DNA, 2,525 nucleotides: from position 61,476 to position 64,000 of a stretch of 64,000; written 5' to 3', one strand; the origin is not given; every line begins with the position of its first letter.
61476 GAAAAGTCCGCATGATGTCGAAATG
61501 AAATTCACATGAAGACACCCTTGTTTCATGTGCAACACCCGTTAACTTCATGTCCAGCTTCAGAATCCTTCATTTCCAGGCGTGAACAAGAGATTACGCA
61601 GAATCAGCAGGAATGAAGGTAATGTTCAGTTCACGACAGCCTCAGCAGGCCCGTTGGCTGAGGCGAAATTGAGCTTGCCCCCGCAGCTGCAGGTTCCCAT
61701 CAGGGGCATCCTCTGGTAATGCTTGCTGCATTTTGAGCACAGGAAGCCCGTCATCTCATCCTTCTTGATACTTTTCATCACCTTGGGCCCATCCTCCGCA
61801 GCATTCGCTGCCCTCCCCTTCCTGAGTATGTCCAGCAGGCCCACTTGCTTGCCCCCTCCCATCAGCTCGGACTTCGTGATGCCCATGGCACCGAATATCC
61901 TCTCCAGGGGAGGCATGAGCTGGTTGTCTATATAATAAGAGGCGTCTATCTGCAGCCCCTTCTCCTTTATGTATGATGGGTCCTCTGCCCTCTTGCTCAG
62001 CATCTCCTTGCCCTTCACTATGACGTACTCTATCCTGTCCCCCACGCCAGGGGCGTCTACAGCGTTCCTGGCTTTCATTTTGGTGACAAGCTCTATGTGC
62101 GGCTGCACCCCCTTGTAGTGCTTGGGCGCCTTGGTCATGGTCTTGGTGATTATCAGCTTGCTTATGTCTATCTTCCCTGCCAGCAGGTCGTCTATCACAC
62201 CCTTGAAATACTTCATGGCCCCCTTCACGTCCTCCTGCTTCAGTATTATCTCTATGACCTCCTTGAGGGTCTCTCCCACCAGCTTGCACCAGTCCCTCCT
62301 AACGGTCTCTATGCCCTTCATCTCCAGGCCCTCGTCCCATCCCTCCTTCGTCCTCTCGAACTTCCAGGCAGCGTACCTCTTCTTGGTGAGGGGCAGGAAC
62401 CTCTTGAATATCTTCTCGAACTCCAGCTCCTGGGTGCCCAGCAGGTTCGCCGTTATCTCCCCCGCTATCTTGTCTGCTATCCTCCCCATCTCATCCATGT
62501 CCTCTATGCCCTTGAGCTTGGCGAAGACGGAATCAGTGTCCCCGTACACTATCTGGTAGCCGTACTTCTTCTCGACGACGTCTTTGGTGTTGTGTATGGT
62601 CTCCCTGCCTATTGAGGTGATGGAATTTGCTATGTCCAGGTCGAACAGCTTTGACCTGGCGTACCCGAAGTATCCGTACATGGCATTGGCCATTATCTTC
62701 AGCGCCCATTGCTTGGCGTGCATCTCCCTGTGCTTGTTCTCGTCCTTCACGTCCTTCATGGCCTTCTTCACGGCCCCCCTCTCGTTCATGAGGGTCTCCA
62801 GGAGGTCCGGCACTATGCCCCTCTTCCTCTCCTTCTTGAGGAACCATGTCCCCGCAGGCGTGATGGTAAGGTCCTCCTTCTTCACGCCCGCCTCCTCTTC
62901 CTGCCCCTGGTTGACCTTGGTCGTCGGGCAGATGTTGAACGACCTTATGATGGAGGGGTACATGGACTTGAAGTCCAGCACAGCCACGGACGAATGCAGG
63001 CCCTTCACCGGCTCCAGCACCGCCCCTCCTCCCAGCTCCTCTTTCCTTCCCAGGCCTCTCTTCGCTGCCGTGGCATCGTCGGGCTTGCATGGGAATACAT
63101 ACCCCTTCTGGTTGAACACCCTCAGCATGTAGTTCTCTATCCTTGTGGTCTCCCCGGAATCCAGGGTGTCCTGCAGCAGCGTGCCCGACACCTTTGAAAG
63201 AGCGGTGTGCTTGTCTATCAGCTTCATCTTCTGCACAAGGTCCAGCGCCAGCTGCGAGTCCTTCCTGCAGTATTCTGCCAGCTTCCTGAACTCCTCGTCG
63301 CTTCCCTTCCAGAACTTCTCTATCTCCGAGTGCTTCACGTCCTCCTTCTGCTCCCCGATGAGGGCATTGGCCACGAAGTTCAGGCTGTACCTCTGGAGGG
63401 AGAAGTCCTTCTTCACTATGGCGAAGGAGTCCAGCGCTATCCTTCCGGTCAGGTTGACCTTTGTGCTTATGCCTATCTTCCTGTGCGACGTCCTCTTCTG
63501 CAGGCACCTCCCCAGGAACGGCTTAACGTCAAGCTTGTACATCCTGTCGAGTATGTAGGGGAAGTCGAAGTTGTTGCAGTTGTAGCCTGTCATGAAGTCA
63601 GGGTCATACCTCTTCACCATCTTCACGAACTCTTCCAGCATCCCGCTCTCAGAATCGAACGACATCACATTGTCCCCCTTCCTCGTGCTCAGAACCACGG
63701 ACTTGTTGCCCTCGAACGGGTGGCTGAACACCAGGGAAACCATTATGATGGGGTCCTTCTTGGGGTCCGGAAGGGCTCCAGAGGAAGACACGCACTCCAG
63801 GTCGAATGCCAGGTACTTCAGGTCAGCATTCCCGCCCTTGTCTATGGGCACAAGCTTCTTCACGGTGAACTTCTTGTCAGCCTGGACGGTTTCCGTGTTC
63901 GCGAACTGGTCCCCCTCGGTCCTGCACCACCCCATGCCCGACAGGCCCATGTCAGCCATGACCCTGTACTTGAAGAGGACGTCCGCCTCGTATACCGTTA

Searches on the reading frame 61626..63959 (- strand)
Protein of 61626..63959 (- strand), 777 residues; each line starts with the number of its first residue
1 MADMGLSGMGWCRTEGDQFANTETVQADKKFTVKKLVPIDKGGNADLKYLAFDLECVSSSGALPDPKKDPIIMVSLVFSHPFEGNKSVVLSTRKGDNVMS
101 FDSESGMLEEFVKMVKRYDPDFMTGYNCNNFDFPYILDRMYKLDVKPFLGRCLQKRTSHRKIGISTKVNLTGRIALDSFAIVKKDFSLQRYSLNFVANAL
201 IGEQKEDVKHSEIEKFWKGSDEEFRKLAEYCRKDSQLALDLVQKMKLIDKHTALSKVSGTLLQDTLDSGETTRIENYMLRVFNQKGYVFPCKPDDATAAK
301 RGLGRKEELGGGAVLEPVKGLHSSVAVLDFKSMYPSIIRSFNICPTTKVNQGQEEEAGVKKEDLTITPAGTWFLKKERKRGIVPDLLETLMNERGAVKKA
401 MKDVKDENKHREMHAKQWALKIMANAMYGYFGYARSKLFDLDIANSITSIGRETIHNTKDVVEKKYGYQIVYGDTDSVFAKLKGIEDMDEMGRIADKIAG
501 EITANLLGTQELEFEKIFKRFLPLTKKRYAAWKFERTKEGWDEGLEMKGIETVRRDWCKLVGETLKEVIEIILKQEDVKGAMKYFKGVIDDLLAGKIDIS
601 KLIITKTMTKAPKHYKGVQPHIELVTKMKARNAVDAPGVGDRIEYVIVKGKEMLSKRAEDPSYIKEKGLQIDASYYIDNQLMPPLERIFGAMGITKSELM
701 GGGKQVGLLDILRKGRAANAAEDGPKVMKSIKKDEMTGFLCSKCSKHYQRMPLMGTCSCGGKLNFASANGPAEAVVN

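Call 24: search_protein_families(library=pfam, proteins=[window:61626-63959:-])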
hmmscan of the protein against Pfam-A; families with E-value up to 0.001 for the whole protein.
window:61626-63959:- (777 aa): 4 families
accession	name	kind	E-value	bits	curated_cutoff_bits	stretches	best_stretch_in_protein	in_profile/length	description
PF00136.26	DNA_pol_B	-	8.4e-116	387.9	23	1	263-690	4-451/453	DNA polymerase family B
PF03104.25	DNA_pol_B_exo1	-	1.2e-37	130.1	23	1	2-195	16-241/242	DNA polymerase family B, exonuclease domain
PF20286.3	divDNApol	-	2.3e-05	23.2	25.7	1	359-491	81-216/705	Divergent Family B DNA polymerase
PF13482.12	RNase_H_2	-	0.00025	21.5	22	0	100-243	40-162/165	RNase_H superfamily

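Call 32: find_homologous_proteins(query=window:61626-63959:-, max_evalue=1e-50)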
Query window:61626-63959:- (777 aa): 1125 proteins with E <= 1e-50 among 8000 candidates; the best 120 are listed.
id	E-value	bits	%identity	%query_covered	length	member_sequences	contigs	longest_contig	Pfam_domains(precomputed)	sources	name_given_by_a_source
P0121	0.0e+0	1763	100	100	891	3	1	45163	PF00136.27,PF03104.26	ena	-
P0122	0.0e+0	1532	86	100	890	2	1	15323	PF00136.27,PF13482.13,PF10108.16,PF03104.26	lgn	-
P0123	0.0e+0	1496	85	100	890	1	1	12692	PF00136.27,PF03104.26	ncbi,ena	-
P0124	0.0e+0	1086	61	100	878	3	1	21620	PF00136.27,PF03104.26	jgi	-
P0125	0.0e+0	1056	61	100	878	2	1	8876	PF00136.27,PF10108.16,PF03104.26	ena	-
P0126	0.0e+0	1027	58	100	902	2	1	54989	PF00136.27,PF03104.26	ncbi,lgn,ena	-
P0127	0.0e+0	1023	59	99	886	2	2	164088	PF00136.27,PF13482.13,PF10108.16,PF03104.26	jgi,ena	-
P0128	0.0e+0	1018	58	99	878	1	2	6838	PF00136.27,PF13482.13,PF10108.16,PF03104.26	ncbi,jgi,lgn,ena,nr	ncbi:MAG: hypothetical protein DRO99_02630 [Candidatus Aenigmatarchaeota archaeon]|nr:MAG: hypotheti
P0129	0.0e+0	1018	58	100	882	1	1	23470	PF00136.27,PF10108.16,PF03104.26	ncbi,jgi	-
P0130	0.0e+0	1012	58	99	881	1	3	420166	PF00136.27,PF10108.16,PF03104.26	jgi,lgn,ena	-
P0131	3.1e-297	1006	57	99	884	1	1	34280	PF00136.27,PF03104.26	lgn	-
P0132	3.2e-297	1006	58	99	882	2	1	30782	PF00136.27,PF13482.13,PF10108.16,PF03104.26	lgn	-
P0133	4.5e-297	1005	58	100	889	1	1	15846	PF00136.27,PF03104.26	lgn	-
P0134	9.4e-297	1004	57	100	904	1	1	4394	PF00136.27,PF10108.16,PF03104.26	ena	-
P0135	5.2e-294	995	57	99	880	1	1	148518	PF00136.27,PF13482.13,PF10108.16,PF03104.26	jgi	jgi:DNA polymerase I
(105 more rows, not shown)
